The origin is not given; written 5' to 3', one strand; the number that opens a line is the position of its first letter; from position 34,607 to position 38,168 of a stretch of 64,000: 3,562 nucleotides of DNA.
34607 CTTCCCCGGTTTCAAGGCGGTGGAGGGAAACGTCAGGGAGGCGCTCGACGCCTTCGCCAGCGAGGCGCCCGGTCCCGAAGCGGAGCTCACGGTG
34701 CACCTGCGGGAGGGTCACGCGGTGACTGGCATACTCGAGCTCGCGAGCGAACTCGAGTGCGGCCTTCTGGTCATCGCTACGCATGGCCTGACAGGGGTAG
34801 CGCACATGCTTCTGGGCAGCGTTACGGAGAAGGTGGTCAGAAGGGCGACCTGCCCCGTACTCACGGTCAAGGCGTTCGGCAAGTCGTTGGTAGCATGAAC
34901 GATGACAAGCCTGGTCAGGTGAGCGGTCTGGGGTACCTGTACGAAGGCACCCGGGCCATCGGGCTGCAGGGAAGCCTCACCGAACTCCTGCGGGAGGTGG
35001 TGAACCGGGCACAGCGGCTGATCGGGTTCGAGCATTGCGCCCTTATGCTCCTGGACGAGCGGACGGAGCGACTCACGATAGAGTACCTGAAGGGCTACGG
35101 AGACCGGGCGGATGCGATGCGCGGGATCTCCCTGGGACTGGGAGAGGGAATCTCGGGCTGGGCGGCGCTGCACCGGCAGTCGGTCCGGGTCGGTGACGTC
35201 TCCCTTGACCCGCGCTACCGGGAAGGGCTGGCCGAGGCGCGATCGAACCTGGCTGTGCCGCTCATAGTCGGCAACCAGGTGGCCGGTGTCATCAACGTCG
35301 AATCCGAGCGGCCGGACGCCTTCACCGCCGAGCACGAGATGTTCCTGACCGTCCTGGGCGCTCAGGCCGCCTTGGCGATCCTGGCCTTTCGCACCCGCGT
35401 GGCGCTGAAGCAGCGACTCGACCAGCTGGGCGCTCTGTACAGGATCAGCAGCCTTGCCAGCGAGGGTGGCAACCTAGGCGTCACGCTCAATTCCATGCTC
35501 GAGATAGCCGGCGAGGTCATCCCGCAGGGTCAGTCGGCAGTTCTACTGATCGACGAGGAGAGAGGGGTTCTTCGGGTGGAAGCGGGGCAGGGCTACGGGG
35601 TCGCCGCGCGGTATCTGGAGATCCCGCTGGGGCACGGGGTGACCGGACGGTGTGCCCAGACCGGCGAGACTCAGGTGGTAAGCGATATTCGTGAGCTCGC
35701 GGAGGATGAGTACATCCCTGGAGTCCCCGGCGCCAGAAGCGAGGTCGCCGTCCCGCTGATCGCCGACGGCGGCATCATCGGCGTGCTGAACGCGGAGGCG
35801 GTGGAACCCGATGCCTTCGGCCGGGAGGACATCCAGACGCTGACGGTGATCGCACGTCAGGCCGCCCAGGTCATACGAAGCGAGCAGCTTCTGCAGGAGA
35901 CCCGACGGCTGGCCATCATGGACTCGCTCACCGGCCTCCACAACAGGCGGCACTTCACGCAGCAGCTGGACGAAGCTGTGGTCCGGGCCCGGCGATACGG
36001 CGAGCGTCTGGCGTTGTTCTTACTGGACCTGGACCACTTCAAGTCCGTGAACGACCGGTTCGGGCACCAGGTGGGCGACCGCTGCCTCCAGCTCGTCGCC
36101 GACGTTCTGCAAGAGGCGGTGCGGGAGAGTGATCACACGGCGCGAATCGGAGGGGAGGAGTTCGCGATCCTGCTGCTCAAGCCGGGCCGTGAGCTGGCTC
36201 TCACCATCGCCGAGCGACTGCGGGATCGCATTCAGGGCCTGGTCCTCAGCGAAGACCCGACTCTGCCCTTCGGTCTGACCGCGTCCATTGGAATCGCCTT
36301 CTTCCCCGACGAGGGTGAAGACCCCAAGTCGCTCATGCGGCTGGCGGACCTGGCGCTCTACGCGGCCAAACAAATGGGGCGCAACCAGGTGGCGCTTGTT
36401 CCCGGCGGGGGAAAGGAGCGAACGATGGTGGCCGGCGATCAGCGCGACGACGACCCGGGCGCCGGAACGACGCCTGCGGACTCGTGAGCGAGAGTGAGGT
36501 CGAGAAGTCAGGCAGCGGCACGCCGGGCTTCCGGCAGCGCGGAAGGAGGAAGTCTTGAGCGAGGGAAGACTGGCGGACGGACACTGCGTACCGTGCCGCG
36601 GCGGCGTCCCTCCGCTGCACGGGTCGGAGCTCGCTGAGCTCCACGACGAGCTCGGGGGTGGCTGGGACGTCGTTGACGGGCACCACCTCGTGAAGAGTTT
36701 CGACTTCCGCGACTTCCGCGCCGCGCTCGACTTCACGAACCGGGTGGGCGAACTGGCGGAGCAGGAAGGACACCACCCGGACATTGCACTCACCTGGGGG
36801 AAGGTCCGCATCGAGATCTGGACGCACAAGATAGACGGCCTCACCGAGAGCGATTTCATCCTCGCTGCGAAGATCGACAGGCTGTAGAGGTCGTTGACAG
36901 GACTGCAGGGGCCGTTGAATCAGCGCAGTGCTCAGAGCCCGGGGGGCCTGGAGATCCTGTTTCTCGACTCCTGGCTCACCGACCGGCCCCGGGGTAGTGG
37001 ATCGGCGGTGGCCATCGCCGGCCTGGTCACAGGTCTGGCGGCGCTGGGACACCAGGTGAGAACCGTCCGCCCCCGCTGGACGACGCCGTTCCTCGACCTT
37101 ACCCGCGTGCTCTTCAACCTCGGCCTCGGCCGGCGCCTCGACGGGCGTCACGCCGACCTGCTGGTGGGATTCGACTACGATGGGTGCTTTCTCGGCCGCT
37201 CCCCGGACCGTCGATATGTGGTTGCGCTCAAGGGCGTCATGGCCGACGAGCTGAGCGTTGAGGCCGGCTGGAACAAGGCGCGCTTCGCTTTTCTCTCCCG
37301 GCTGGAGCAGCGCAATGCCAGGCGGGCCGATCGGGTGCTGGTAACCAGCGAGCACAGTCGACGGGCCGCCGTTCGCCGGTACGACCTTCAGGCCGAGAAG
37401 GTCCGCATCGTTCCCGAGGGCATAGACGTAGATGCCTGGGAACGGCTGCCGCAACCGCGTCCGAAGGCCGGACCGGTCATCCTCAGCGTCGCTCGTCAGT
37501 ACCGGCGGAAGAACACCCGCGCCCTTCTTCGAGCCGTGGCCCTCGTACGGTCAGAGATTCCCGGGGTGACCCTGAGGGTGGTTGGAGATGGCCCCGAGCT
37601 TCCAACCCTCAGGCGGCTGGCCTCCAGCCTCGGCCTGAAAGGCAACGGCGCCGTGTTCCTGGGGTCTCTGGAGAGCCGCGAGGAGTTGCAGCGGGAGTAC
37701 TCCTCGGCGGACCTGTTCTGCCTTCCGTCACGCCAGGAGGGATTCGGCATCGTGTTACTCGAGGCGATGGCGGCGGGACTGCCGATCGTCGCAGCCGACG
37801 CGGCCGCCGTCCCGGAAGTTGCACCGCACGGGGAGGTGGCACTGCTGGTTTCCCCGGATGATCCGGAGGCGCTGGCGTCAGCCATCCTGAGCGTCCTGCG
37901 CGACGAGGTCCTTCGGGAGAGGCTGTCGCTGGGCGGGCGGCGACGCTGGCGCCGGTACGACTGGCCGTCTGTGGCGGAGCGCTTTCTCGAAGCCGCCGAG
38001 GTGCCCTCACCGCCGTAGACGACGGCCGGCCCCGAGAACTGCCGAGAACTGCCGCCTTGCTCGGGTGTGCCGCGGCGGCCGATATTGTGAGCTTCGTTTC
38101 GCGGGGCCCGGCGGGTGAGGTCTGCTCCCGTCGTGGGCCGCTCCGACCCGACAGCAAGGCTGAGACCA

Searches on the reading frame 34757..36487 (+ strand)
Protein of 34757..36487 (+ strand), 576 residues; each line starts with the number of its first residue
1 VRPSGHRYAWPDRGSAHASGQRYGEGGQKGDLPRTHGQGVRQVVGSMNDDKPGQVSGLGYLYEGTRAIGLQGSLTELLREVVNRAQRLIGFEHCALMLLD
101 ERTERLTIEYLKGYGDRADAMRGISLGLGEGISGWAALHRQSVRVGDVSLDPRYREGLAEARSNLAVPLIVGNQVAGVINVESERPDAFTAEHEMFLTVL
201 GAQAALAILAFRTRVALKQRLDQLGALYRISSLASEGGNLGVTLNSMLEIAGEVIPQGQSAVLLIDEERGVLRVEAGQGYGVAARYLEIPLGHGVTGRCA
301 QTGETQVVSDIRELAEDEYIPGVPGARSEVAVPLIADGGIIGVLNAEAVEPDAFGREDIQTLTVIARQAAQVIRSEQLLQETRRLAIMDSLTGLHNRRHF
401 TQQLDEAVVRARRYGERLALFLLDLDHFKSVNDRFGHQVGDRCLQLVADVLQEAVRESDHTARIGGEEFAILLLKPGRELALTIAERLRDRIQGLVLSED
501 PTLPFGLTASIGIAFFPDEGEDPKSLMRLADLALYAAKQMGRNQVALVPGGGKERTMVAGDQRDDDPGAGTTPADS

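Call 3: search_protein_families(library=pfam, proteins=[window:34757-36487:+], max_evalue=0.01)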
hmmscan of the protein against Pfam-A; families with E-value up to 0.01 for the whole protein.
window:34757-36487:+ (576 aa): 4 families
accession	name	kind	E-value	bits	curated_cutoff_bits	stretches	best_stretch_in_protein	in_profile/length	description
PF00990.26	GGDEF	-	3.5e-49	167.1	23.8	1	386-544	1-161/161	Diguanylate cyclase, GGDEF domain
PF13185.12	GAF_2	-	4.7e-41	140.6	28.6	2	73-208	3-135/136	GAF domain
PF01590.32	GAF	-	3.1e-36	125.3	22.4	2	74-208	2-133/133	GAF domain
PF13492.12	GAF_3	-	1.4e-21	77.7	27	2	73-208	1-127/129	GAF domain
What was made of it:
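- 34757..36487 (+): GAF-GAF-GGDEF diguanylate cyclase upstream; a possible local c-di-GMP source, not part of the conserved cassette. It hits PF00990 at 167 bits (call 3).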

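Call 4: search_protein_families(library=ncbifam, proteins=[window:34757-36487:+], max_evalue=0.01)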
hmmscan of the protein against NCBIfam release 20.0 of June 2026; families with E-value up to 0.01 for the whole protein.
window:34757-36487:+ (576 aa): 29 families (the best 25 are shown)
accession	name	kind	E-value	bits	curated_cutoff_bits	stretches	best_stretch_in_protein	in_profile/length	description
TIGR00254.1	GGDEF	domain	2e-51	174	37.4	1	384-546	3-165/168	diguanylate cyclase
NF038266.1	diguan_SiaD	equivalog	2.1e-47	161.7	290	1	377-545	85-252/252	biofilm regulation diguanylate cyclase SiaD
NF007135.0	PRK09581.1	equivalog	3.5e-46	157.9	474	1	365-546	265-453/457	PleD family two-component system response regulator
NF007423.1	PRK09966.1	equivalog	1.8e-40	139.1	325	1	383-538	233-390/390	diguanylate cyclase DgcN/YfiN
NF007380.0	PRK09894.1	equivalog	1.6e-39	136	256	1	371-548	116-287/296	diguanylate cyclase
NF041606.1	dguan_cyc_DgcA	equivalog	4e-39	134.5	370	1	313-547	107-338/340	diguanylate cyclase DgcA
NF051473.1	DigCycDgcsShew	equivalog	6.3e-39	134.1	400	1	371-544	120-287/291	diguanylate cyclase DgcS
NF045675.1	PhdiestaseDibA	equivalog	2.9e-36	125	980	1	380-547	197-363/623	phosphodiesterase DibA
NF007298.0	PRK09776.1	equivalog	3.3e-36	124.6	1135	1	371-547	669-844/1111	diguanylate cyclase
NF047654.1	DiguCycDgcRLepto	equivalog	1.3e-35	122.8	500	1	360-545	108-293/295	diguanylate cyclase DgcR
NF011955.1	PRK15426.1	equivalog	2.6e-35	121.6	408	1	384-546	396-559/564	cellulose biosynthesis regulator diguanylate cyclase DgcQ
NF007599.0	PRK10245.1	equivalog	3.2e-31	108.1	402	1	377-545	198-367/371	diguanylate cyclase AdrA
NF007474.0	PRK10060.1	equivalog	1.4e-30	106.1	782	1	379-546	229-393/663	cyclic di-GMP phosphodiesterase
NF053781.1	cdiGMPphdstlr2612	equivalog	4.9e-29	100.7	1600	1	358-546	815-1000/1268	Tlr1612 family c-di-GMP phosphodiesterase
NF040885.1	diguan_DgcJ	equivalog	1e-26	93.8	500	1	382-542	337-490/493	diguanylate cyclase DgcJ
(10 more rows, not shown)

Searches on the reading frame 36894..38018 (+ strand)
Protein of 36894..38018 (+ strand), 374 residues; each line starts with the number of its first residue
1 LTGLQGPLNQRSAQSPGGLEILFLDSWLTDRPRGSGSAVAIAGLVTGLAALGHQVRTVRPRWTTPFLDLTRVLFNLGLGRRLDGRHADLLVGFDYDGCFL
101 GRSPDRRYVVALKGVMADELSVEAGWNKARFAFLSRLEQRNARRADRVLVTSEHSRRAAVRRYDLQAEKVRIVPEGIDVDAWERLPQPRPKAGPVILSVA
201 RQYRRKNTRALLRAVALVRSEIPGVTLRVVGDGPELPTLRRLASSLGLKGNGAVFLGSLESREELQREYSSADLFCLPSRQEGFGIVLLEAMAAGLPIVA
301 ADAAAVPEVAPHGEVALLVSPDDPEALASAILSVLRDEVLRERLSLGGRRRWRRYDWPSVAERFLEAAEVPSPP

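Call 3: search_protein_families(library=pfam, proteins=[window:36894-38018:+], max_evalue=0.01)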
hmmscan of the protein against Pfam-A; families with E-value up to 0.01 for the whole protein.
window:36894-38018:+ (374 aa): 6 families
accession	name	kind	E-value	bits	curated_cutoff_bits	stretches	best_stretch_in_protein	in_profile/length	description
PF00534.26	Glycos_transf_1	-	4.4e-38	131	26.4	1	188-350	10-171/172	Glycosyl transferases group 1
PF13692.12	Glyco_trans_1_4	-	5.9e-38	130.8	27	1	194-337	2-142/142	Glycosyl transferases group 1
PF20706.3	GT4-conflict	-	2.4e-14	53.5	26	1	135-359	137-380/385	Family 4 Glycosyltransferase in conflict systems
PF13439.12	Glyco_transf_4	-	1.8e-11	44.8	28.5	1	36-180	3-169/170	Glycosyltransferase Family 4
PF13579.12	Glyco_trans_4_4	-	4.4e-08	34.1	29.7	1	60-175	49-157/158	Glycosyl transferase 4-like domain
PF13524.12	Glyco_trans_1_2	-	1.7e-05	25.2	25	1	209-365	3-143/144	Glycosyl transferase-like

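Call 4: search_protein_families(library=ncbifam, proteins=[window:36894-38018:+], max_evalue=0.01)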
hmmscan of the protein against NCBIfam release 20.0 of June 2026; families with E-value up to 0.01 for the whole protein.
window:36894-38018:+ (374 aa): 39 families (the best 25 are shown)
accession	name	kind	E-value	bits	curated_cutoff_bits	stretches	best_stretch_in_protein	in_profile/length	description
NF041876.1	EPS_EpsE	equivalog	1.2e-30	107.1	400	1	150-351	167-375/389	exopolysaccharide biosynthesis GT4 family glycosyltransferase EpsE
TIGR02149.1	glgA_Coryne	subfamily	2.3e-28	99.4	302.4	1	135-366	135-385/391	glycogen synthase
TIGR04047.1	MSMEG_0565_glyc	hypoth_equivalog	2.7e-28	99.1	259.85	1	134-366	128-369/373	MSMEG_0565 family glycosyltransferase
TIGR03999.1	thiol_BshA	equivalog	2.2e-26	92.6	273.7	1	144-355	144-357/375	N-acetyl-alpha-D-glucosaminyl L-malate synthase BshA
TIGR03449.1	mycothiol_MshA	equivalog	5.3e-26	91.4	462.5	1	138-366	158-398/406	D-inositol-3-phosphate glycosyltransferase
TIGR03088.1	stp2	hypoth_equivalog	1.3e-22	80.4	409.05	1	194-361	195-363/374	TIGR03088 family PEP-CTERM/XrtA system glycosyltransferase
TIGR04063.1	stp3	hypoth_equivalog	6.2e-19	68.2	442.05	1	129-364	142-388/397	TIGR04063 family PEP-CTERM/XrtA system glycosyltransferase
NF050063.1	ProtGlycPglJ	equivalog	3e-17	62.9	500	1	143-365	143-360/363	N-acetylgalactosamine-N,N'-diacetylbacillosaminyl-diphospho-undecaprenol 4-alpha-N-acetylgalactosaminyltransferase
NF041010.1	glycosy_Agl16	equivalog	3.4e-17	62.3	575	1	133-366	122-346/352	glycosylation protein Agl16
NF053787.1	GlcN_PG_synth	equivalog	1.1e-16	60.6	480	1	257-366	247-354/361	N-acetylglucosaminyl phosphatidylglycerol synthase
NF038011.1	PelF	equivalog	3.8e-16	59.2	100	1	132-355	245-475/489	GT4 family glycosyltransferase PelF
NF050056.1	ProtGlycPglH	equivalog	8.8e-16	57.9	600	1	194-367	180-349/354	GalNAc-alpha-(1->4)-GalNAc-alpha-(1->3)-diNAcBac-PP-undecaprenol alpha-1,4-N-acetyl-D-galactosaminyltransferase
TIGR04157.1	glyco_rSAM_CFB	subfamily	4.2e-15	55.6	400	1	138-352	163-389/406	TIGR04157 family glycosyltransferase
NF047880.1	glyco_SdgA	exception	3.2e-14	52.4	800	1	194-355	316-474/488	serine-aspartate repeat adhesin O-glycosyltransferase SdgA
NF047684.1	TeichurnBiosyTuaC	equivalog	1.6e-13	50.4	550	1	142-343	162-360/391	teichuronic acid biosynthesis protein TuaC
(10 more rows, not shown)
